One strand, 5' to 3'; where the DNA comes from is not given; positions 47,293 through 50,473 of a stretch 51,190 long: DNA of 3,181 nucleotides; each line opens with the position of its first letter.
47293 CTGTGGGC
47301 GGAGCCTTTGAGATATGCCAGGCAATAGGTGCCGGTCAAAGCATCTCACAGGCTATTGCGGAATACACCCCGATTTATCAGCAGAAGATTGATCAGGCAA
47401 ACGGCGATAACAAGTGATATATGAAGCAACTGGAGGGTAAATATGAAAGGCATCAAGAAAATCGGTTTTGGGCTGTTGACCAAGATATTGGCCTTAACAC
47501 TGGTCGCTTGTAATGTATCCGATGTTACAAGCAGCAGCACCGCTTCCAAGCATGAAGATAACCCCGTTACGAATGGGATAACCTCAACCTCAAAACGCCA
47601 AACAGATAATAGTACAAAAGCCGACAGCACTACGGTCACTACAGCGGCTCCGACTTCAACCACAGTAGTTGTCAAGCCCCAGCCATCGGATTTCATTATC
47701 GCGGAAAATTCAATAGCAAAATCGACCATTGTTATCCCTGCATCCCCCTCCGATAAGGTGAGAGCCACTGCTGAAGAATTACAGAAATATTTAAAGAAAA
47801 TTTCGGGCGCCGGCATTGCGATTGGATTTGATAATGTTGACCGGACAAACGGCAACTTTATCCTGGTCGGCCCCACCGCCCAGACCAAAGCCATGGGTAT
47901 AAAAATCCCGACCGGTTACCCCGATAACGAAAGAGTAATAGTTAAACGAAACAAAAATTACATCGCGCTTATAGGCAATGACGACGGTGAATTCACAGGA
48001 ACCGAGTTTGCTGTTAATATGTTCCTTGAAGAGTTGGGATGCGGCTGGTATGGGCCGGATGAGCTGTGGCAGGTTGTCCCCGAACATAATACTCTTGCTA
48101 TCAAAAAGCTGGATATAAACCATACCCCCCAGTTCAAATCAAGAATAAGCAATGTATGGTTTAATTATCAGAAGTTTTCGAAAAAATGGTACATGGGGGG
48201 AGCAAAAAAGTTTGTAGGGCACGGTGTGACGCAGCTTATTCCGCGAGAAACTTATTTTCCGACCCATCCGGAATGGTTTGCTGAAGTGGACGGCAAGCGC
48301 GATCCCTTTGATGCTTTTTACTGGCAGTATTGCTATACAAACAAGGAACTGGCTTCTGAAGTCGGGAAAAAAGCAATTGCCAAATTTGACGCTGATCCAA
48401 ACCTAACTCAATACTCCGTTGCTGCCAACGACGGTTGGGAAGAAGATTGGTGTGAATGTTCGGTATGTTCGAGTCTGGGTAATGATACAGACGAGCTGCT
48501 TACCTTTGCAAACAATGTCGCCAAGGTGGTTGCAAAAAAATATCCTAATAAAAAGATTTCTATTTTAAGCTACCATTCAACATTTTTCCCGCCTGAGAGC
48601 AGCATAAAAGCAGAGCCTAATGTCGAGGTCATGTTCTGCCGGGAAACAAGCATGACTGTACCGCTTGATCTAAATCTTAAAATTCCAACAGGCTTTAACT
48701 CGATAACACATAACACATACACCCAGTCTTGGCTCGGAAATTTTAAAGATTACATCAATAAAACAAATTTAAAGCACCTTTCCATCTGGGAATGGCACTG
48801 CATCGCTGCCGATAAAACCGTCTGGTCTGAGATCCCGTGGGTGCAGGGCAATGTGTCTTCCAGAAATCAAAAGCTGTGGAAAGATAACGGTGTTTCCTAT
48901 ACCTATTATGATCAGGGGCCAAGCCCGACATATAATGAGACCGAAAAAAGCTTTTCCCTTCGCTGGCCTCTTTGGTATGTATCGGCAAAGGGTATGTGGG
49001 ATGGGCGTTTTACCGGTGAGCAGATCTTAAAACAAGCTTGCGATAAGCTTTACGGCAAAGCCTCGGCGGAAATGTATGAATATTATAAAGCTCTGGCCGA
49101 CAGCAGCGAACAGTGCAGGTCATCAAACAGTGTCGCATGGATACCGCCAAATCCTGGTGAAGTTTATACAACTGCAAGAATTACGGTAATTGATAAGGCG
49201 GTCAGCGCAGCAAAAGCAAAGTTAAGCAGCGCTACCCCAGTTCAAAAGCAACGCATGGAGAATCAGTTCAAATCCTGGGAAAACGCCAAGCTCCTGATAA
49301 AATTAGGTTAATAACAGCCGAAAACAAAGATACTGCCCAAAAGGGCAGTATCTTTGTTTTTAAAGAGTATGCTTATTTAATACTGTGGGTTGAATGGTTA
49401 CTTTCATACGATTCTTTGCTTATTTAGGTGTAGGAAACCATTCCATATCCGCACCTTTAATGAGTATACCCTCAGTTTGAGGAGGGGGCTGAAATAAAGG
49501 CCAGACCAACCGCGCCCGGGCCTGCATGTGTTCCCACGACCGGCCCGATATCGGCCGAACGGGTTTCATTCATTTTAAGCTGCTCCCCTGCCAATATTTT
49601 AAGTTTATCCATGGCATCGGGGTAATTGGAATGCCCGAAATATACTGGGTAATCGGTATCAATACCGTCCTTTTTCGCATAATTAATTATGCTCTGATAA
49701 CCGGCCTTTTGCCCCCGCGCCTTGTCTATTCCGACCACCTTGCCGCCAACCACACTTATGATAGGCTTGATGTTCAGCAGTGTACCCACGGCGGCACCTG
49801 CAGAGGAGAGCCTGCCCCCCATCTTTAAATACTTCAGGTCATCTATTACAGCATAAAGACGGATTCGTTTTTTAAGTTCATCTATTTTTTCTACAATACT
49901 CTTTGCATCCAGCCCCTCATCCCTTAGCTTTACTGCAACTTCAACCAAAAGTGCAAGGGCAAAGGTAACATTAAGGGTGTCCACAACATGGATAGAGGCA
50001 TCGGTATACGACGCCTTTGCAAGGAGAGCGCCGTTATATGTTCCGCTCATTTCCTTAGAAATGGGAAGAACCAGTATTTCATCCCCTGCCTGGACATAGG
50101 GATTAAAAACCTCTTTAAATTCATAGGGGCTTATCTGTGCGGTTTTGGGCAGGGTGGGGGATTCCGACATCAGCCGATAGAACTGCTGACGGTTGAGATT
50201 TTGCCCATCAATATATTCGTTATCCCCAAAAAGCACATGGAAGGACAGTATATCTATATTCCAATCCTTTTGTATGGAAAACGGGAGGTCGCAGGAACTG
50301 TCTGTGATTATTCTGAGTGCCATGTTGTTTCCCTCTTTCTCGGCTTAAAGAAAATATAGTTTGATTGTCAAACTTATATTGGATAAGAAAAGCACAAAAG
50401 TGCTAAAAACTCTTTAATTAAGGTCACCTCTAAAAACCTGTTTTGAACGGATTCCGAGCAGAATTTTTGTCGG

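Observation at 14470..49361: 35-kb glycan-utilisation island with three ABC importers but no enzyme assignable to a characterised glycoside-hydrolase family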

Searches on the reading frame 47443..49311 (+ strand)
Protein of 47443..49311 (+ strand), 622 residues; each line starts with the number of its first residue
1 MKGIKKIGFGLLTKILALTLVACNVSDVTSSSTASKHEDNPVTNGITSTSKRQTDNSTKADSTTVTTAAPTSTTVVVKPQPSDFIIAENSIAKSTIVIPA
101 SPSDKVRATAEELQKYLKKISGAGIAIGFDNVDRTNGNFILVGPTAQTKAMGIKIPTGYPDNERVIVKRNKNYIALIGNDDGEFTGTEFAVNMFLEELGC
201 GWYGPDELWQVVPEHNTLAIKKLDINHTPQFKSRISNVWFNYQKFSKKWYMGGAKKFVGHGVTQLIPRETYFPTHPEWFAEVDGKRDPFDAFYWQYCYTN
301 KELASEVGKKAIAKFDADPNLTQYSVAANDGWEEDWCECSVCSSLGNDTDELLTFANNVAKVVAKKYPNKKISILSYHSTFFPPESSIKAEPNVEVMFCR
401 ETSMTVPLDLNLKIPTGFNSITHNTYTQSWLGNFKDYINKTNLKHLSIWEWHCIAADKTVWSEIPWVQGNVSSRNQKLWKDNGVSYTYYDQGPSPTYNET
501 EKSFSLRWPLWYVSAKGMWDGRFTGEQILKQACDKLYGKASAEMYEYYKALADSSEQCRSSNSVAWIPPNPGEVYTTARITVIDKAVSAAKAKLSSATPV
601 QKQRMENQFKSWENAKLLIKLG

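Call 6: search_protein_families(library=pfam, proteins=[window:47443-49311:+], max_evalue=0.01)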
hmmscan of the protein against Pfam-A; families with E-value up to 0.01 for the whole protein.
window:47443-49311:+ (622 aa): 1 family
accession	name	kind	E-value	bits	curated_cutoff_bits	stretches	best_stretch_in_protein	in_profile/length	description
PF16126.11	DUF4838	-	1.1e-38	133.6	26.6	1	210-548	7-324/325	Domain of unknown function (DUF4838)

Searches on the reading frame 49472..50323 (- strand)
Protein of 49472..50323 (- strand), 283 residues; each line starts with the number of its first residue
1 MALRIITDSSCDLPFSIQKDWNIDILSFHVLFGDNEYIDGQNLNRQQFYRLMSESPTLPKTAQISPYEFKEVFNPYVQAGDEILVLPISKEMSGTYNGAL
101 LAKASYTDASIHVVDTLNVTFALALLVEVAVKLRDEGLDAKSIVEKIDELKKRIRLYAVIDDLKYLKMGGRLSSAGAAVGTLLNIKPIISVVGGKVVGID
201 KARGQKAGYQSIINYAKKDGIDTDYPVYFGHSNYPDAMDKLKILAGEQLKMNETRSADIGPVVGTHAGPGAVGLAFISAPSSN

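Call 6: search_protein_families(library=pfam, proteins=[window:49472-50323:-], max_evalue=0.01)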
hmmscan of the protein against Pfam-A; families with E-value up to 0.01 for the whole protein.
window:49472-50323:- (283 aa): 2 families
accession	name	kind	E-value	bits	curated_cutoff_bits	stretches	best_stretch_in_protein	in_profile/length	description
PF02645.21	DegV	-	3.1e-82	276.5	27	1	3-278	2-279/280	Uncharacterised protein, DegV family COG1307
PF13684.11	FakA-like_C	-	0.0018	18.1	23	1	81-150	47-112/216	Fatty acid kinase subunit A-like, C-terminal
